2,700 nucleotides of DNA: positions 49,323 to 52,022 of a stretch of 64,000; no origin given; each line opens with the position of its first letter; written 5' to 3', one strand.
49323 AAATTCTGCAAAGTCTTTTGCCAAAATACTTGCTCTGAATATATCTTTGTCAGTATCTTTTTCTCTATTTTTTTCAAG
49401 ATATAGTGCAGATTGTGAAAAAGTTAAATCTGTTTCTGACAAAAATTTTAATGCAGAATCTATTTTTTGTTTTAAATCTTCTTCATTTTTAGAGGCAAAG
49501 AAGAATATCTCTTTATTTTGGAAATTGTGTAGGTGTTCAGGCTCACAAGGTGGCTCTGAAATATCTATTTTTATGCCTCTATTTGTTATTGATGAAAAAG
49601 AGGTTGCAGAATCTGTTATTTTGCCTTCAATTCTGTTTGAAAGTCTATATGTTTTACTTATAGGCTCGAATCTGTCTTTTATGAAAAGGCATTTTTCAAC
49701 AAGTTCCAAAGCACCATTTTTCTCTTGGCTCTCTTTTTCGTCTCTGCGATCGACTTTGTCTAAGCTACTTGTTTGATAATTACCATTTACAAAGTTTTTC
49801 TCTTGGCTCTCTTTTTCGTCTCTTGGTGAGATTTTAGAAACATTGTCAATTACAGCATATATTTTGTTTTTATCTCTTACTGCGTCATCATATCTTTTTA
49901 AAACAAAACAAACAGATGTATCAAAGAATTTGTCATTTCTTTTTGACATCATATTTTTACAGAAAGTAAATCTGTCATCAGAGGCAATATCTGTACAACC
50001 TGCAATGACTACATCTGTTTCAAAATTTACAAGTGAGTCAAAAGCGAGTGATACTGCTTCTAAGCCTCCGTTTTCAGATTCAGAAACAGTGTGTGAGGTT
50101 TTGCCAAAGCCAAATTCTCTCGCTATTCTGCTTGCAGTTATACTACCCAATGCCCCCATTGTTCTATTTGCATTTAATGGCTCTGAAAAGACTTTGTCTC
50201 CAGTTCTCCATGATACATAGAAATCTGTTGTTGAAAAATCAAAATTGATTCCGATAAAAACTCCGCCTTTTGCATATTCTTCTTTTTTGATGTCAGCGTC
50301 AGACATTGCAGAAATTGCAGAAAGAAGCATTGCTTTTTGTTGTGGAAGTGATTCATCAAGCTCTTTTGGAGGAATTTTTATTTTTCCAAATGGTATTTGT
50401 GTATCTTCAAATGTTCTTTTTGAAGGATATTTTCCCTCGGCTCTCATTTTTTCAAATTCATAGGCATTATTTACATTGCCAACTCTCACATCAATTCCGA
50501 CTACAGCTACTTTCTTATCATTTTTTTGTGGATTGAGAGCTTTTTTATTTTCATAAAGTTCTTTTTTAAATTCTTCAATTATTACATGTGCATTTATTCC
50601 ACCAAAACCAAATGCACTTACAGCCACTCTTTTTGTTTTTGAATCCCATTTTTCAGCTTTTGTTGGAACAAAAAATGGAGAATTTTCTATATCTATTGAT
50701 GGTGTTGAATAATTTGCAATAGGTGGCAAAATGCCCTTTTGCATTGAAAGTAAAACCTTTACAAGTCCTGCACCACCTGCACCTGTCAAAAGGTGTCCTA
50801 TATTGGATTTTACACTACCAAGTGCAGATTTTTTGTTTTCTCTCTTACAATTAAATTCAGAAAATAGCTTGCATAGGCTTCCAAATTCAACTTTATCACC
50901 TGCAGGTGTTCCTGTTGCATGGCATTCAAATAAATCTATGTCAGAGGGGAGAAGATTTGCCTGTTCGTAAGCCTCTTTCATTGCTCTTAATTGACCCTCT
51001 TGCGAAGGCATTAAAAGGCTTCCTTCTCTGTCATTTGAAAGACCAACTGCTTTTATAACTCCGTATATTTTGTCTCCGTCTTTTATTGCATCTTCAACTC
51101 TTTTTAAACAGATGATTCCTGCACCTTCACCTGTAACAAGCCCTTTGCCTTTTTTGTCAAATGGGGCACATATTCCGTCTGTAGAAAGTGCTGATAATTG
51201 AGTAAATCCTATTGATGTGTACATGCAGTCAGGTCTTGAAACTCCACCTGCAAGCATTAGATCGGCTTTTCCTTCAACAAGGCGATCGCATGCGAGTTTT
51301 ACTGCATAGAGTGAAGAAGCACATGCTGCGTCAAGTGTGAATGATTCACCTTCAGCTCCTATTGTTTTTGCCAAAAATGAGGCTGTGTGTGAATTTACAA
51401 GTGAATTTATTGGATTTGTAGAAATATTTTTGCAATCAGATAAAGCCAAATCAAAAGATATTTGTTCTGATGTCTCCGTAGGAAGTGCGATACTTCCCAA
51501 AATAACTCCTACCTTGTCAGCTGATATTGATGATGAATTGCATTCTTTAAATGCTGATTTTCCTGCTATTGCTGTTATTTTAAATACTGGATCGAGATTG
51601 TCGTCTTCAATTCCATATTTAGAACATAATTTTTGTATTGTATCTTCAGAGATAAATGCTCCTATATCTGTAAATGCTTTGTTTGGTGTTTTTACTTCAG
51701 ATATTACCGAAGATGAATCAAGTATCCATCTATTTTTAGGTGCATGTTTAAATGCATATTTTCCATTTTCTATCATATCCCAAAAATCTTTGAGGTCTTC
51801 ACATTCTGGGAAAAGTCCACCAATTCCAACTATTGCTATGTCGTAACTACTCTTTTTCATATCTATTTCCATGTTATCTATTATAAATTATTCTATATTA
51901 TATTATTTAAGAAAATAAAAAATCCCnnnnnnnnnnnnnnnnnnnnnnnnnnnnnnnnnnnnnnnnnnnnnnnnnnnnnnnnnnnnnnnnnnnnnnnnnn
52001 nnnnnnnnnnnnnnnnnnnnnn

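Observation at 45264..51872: Stand-alone PUFA-synthase-like megasynthase (KS-CLF-AT-DH-DH) without ACP, KR or ER partners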

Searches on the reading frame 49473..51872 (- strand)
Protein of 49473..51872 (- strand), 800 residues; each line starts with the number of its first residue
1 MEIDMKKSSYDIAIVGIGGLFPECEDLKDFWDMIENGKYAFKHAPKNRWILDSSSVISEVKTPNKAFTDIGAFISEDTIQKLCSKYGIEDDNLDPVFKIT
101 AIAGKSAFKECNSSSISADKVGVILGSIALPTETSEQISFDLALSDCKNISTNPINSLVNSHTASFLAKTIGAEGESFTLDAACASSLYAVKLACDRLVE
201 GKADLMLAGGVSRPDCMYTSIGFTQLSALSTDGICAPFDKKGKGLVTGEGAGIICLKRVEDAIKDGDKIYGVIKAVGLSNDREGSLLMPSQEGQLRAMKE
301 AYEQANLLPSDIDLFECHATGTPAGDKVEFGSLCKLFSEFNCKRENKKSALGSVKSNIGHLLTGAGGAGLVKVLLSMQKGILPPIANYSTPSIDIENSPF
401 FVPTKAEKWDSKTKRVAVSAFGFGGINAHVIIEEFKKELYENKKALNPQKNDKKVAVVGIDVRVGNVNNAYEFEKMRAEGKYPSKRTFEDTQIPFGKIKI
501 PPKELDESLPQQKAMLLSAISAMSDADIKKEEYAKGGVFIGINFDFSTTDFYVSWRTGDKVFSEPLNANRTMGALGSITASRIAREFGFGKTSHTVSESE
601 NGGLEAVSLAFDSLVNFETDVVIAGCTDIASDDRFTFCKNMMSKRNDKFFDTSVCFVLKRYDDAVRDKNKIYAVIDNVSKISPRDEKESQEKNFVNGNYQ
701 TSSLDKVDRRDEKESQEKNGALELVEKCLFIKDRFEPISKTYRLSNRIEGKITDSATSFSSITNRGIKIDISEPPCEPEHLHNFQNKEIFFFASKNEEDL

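Call 81: predict_structure(alignment_id=A1)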
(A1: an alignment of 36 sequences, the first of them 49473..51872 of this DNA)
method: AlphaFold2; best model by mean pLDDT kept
length: 800 residues; sequences in the alignment: 36
mean_pLDDT: 85.7   pTM: 0.90
mean pLDDT of the five models: 85.7, 85.0, 83.8, 83.6, 82.3
residues with pLDDT >= 90: 456; 70-90: 246; 50-70: 62; < 50: 36
segments of 3 or more residues with pLDDT < 50: 1-5, 688-717
pLDDT, mean of each block of 10 residues (from residue 1): 55 97 97 97 90 91 92 93 91 90 97 93 89 82 72 84 90 92 92 95 96 88 89 93 92 97 96 96 72 94 95 93 90 95 82 96 93 98 95 93 96 95 84 93 67 91 93 90 84 69 81 90 94 93 68 82 82 73 89 87 94 93 91 82 75 95 95 94 62 28 25 45 94 86 77 89 85 85 61 78
secondary structure, 60 per line:
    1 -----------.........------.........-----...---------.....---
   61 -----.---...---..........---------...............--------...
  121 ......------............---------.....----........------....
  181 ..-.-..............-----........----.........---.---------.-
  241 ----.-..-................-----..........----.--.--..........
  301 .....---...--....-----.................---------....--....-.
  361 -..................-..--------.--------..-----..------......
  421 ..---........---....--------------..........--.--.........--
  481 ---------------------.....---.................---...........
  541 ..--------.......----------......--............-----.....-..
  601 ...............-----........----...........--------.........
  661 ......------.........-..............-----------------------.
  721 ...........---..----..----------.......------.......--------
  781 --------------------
elements in order (helices of 4 or more, strands of 3 or more residues): E12-20 H27-35 E41-43 H53-56 E70-72 H76-85 H95-109 E121-126 H133-144 H154-158 H163-170 E177-182 H186-199 E205-212 H217-225 E250-258 H259-265 E271-280 H291-305 E314-317 H323-339 E349-352 H355-358 H362-379 E415-422 E426-433 H437-440 E455-464 H470-478 H502-506 H510-526 H530-535 E536-542 H551-557 H568-573 H576-587 E593-597 H599-615 E621-628 H633-643 E652-660 H661-666 E673-681 H683-696 H720-731 E753-759 E766-772

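Call 83: fold_search(model_id=the predicted structure, library=pdb)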
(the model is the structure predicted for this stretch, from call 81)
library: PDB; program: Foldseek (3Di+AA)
matches with E <= 10: 1077; with E <= 0.001: 1025
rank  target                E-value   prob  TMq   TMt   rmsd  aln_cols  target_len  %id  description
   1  6riw                  4.8e-55  1.00  0.80  0.70   5.4       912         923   25  PfaC Keto synthase-Chain length factor (released 2020-08-26)
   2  7zsk_B                8.5e-38  1.00  0.47  0.26  47.4      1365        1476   16  K3DAK4 bimodule core of BGC11 from Brevibacillus brevis. (released 2022-09-21)
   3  7zsk_A                1.5e-36  1.00  0.46  0.25  48.1      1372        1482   15  K3DAK4 bimodule core of BGC11 from Brevibacillus brevis. (released 2022-09-21)
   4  4na1_A                7.6e-36  1.00  0.48  0.63  13.2       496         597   29  Crystal Structure of the second ketosynthase from the bacillaene polyketide synthase (released 2014-02-19)
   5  4na2_A                1.1e-35  1.00  0.48  0.63  13.1       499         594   29  Crystal Structure of the second ketosynthase from the bacillaene polyketide synthase bound to its natural intermediate (released 2014-02-19)
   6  4na1_B                1.1e-35  1.00  0.48  0.64  13.2       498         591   29  Crystal Structure of the second ketosynthase from the bacillaene polyketide synthase (released 2014-02-19)
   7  4tkt                  1.5e-35  1.00  0.48  0.65  13.4       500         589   27  Streptomyces platensis isomigrastatin ketosynthase domain MgsF KS6 (released 2014-06-11)
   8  4kc5_D                1.7e-35  1.00  0.48  0.42  15.6       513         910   26  Crystal structure of the C-terminal part of RhiE from Burkholderia rhizoxinica (released 2013-09-18)
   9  7uwr_A                2.7e-35  1.00  0.48  0.46  30.7       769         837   21  KSQ+AT from first module of the pikromycin synthase (released 2022-06-08)
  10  4na3_A                3.0e-35  1.00  0.48  0.63  13.2       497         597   29  Crystal Structure of the second ketosynthase from the bacillaene polyketide synthase bound to a hexanoyl substrate mim (released 2014-02-19)
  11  9d2z_B                3.6e-35  1.00  0.48  0.44  14.9       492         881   27  Cryo-EM structure of mycocerosic acid synthase with single KS-ACP crosslink using C16 alpha-bromoamide. Complex B (released 2025-08-13)
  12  4na3_B                4.1e-35  1.00  0.48  0.64  13.1       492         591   29  Crystal Structure of the second ketosynthase from the bacillaene polyketide synthase bound to a hexanoyl substrate mim (released 2014-02-19)
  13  7s6b_A                4.1e-35  1.00  0.46  0.42  23.4       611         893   21  Crystal structure of modular polyketide synthase apo-Lsd14 from the Lasalocid biosynthesis pathway, trapped in the tra (released 2021-11-03)
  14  9d2z_A                4.5e-35  1.00  0.48  0.44  14.5       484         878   28  Cryo-EM structure of mycocerosic acid synthase with single KS-ACP crosslink using C16 alpha-bromoamide. Complex B (released 2025-08-13)
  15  9d2y_A                6.8e-35  1.00  0.47  0.19  14.6       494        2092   27  Cryo-EM structure of mycocerosic acid synthase with double KS-ACP crosslinking using C16 alpha-bromoamide. Complex A (released 2025-08-13)
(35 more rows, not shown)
